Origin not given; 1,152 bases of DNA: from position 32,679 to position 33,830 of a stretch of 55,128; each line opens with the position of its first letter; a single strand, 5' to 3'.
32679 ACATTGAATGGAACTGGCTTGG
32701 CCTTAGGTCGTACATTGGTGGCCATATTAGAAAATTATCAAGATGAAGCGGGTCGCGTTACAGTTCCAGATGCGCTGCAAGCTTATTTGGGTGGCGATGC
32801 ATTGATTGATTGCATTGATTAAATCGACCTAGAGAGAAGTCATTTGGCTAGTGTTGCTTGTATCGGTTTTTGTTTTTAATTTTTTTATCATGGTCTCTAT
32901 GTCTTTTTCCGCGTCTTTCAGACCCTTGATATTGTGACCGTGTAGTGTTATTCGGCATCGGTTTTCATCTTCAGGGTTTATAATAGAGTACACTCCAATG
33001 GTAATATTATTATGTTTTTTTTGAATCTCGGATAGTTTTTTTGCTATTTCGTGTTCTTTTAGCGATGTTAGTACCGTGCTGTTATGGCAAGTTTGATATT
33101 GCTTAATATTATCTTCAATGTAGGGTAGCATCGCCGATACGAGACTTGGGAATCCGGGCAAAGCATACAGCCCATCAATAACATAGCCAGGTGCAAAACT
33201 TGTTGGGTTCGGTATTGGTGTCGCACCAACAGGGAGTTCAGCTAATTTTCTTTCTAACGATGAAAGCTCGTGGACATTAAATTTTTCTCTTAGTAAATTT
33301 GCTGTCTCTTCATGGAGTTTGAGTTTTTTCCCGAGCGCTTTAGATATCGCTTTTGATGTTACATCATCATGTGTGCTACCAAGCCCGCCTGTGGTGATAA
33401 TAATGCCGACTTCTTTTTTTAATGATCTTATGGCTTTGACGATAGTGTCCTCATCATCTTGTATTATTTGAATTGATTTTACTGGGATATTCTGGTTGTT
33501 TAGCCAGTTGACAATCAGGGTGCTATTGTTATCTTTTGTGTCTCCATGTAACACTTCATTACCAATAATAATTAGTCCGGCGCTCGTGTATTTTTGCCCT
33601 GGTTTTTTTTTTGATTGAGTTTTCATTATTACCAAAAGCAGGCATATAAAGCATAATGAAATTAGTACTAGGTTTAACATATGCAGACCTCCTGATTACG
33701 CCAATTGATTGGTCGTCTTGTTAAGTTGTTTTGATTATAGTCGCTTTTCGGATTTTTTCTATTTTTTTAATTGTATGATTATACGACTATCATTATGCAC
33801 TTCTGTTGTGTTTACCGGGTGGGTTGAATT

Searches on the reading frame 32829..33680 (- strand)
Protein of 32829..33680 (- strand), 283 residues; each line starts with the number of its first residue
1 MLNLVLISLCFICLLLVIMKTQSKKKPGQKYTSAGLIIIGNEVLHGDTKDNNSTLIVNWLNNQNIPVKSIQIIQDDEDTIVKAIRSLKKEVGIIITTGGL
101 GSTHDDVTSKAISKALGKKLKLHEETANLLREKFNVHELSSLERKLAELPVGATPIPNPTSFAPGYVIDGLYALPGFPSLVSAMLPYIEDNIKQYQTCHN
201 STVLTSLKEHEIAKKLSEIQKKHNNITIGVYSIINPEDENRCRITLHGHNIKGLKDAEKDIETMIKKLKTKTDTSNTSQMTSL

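Call 44: search_protein_families(library=ncbifam, proteins=[window:32829-33680:-], max_evalue=1e-15)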
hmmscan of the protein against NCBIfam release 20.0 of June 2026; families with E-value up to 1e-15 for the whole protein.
window:32829-33680:- (283 aa): 6 families
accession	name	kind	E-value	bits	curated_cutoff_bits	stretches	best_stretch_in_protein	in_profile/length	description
NF002291.0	PRK01215.1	equivalog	8.8e-38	129.9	293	1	31-276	3-257/264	nicotinamide mononucleotide deamidase-related protein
NF001813.0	PRK00549.1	equivalog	1.6e-32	113.1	379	1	33-269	2-247/414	competence/damage-inducible protein A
TIGR00200.1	cinA_nterm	subfamily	9.6e-27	93.7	243.15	1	34-231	4-214/414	CinA family nicotinamide mononucleotide deamidase-related protein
NF002977.0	PRK03670.1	equivalog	1.6e-23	83.4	305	1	34-185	3-168/252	competence damage-inducible protein A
NF002978.0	PRK03673.1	equivalog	1.6e-20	73.4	496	1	37-184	7-160/398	nicotinamide mononucleotide deamidase-related protein YfaY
TIGR00177.1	molyb_syn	domain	4.9e-20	72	85.35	1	34-124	4-97/148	molybdenum cofactor synthesis domain-containing protein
